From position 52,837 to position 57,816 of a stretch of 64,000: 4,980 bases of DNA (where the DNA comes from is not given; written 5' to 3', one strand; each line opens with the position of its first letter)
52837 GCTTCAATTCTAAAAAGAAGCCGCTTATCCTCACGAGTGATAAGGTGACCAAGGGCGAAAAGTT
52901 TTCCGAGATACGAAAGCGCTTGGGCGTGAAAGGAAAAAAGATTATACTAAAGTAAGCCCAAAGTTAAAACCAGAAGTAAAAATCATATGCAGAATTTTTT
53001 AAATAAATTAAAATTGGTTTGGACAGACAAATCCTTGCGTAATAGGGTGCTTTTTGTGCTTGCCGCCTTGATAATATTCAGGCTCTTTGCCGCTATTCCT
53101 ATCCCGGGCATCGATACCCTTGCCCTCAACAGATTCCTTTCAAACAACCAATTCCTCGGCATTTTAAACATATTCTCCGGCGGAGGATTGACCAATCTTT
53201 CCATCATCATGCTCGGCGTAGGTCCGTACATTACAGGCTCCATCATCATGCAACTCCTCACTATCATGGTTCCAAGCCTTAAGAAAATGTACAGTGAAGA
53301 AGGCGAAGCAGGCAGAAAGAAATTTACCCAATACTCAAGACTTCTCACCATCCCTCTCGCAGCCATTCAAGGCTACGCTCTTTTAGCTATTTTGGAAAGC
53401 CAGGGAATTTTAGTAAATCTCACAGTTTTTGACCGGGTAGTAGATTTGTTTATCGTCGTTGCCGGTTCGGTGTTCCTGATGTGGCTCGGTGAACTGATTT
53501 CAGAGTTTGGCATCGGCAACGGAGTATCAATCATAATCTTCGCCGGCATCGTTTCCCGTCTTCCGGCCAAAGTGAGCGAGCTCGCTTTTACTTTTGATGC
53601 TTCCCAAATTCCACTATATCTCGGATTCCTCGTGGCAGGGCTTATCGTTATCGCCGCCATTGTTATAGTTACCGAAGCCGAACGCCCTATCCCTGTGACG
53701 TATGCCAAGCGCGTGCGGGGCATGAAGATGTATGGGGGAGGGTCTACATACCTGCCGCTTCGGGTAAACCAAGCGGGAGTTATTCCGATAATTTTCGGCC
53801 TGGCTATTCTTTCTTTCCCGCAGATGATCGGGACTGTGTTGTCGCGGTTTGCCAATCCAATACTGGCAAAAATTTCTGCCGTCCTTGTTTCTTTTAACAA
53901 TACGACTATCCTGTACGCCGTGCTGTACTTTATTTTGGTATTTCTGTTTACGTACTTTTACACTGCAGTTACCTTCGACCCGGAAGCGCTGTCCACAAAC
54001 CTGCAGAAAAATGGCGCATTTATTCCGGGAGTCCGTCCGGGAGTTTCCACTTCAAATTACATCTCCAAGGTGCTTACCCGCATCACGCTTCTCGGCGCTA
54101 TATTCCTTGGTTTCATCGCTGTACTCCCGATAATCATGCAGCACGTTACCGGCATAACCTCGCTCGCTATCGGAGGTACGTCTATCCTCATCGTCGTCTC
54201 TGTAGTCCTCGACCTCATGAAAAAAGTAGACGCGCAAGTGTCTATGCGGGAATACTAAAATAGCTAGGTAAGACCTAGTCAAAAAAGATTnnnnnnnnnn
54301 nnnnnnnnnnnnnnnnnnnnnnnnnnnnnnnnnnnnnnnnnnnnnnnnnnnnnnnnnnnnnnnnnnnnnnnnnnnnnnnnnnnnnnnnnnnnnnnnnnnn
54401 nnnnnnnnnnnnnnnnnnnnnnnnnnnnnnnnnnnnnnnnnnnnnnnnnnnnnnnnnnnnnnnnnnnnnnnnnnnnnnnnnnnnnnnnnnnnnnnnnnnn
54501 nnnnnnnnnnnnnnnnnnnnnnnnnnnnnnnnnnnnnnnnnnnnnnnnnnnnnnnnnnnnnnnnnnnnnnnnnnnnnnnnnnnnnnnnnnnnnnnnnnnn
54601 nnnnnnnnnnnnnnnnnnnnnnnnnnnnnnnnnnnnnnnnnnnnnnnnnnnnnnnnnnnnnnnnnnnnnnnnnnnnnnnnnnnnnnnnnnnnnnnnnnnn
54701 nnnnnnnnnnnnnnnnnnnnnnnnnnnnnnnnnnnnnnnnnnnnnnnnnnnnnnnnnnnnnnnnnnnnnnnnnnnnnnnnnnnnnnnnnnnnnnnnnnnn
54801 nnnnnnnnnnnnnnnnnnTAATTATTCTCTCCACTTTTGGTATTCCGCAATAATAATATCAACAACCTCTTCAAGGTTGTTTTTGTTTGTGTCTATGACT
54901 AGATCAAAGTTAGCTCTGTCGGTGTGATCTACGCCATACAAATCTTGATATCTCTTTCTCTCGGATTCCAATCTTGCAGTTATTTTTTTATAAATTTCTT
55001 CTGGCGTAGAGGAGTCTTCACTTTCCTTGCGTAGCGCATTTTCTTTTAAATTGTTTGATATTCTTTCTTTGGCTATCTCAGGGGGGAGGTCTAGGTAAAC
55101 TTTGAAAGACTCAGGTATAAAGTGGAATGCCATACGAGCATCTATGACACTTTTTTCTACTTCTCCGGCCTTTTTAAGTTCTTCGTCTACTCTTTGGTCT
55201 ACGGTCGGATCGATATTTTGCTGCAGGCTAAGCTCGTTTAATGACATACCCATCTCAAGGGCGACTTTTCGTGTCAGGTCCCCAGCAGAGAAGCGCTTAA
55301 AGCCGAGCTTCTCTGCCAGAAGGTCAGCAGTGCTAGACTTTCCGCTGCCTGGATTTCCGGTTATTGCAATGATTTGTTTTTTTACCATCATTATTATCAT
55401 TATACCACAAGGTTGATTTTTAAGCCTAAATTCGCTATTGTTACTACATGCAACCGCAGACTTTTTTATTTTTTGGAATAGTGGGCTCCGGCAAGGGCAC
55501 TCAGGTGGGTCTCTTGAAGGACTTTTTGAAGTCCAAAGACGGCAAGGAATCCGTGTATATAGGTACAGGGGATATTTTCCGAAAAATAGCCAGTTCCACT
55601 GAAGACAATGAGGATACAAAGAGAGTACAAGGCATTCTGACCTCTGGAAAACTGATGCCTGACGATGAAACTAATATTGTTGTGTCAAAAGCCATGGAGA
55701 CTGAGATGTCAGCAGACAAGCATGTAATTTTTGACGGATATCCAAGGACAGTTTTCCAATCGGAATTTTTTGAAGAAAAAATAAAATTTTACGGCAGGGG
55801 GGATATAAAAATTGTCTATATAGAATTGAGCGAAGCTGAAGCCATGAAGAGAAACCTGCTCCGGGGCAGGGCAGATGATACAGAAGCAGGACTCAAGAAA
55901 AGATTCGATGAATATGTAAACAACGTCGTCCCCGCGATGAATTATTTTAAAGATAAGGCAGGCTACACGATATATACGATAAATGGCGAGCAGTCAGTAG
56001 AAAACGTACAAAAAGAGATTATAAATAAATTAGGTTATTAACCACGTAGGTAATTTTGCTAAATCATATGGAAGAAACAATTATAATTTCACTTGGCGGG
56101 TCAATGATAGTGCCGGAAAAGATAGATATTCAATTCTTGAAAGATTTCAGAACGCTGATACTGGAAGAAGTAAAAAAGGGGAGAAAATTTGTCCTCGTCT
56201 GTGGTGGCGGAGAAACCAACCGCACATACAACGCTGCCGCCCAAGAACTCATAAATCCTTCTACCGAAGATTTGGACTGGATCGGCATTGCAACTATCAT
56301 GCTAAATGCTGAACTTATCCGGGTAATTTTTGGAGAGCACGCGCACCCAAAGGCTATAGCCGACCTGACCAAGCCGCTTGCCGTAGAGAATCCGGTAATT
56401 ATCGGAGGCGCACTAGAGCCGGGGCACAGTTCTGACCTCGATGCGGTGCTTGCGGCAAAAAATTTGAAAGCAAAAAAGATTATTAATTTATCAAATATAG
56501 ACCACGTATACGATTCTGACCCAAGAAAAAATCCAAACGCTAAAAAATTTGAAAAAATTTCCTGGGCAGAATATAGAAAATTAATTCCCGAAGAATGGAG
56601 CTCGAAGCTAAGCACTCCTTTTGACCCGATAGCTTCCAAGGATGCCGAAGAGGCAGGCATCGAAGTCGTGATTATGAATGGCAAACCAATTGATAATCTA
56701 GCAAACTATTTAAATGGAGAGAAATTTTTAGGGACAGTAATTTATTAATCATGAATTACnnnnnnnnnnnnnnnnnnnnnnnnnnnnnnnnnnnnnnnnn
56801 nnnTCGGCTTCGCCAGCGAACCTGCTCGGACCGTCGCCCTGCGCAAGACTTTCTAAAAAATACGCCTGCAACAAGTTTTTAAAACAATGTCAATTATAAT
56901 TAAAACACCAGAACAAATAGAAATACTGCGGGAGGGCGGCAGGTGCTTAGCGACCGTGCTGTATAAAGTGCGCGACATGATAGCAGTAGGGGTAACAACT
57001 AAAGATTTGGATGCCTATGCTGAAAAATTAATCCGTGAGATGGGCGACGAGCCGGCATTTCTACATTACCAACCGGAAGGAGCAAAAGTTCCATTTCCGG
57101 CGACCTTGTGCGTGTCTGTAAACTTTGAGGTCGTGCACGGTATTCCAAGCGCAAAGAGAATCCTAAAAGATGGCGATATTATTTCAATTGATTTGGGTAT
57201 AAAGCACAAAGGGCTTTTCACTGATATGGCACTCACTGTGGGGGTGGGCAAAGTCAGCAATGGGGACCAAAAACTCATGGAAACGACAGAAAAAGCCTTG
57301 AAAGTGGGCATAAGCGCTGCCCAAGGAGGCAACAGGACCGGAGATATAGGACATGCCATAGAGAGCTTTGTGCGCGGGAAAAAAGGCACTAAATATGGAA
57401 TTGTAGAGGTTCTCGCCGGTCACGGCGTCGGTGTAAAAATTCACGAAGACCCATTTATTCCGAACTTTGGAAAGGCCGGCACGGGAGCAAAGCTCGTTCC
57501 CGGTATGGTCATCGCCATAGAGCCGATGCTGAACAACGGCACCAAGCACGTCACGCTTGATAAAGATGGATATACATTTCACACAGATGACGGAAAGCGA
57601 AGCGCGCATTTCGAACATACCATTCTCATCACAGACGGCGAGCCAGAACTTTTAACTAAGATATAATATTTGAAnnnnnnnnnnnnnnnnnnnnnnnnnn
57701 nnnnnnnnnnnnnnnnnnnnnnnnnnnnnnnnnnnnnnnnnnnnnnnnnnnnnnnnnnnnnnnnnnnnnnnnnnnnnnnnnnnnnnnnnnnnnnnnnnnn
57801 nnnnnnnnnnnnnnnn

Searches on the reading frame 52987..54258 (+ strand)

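Call 62: search_protein_families(library=pfam, proteins=[window:52987-54258:+], max_evalue=0.0001)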
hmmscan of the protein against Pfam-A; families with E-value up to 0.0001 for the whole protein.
window:52987-54258:+ (423 aa): 1 family
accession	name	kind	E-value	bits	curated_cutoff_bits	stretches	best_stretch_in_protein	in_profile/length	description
PF00344.25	SecY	-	5.2e-101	338.5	32.2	1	72-411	1-306/306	SecY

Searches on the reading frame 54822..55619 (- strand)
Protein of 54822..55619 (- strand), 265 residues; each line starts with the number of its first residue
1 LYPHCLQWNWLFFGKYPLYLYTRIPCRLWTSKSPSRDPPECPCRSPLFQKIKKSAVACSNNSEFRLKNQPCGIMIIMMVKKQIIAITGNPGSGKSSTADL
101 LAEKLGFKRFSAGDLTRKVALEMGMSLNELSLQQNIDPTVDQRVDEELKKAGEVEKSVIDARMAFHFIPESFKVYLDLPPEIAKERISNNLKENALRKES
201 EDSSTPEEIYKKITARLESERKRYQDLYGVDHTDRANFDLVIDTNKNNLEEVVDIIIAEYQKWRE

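Call 62: search_protein_families(library=pfam, proteins=[window:54822-55619:-], max_evalue=0.0001)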
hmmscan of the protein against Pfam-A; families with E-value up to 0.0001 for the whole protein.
window:54822-55619:- (265 aa): 5 families
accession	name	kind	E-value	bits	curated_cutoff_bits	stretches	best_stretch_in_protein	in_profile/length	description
PF13238.12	AAA_18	-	2.6e-16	60.7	29.4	1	84-203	1-124/128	AAA domain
PF13189.12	Cytidylate_kin2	-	3.3e-15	57.1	28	1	83-246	1-176/176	Cytidylate kinase-like family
PF02224.24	Cytidylate_kin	-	9.9e-12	45.5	26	0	84-123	1-40/211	Cytidylate kinase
PF13207.12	AAA_17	-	1.2e-11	45.5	27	1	87-180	1-112/136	AAA domain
PF00406.28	ADK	-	1.8e-05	25.4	26.8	0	86-120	1-35/151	Adenylate kinase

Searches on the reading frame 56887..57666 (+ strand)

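Call 62: search_protein_families(library=pfam, proteins=[window:56887-57666:+], max_evalue=0.0001)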
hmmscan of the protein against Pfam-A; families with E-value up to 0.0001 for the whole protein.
window:56887-57666:+ (259 aa): 1 family
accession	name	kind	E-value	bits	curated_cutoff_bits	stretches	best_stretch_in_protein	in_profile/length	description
PF00557.29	Peptidase_M24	-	1e-44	153.2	23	1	13-250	2-208/208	Metallopeptidase family M24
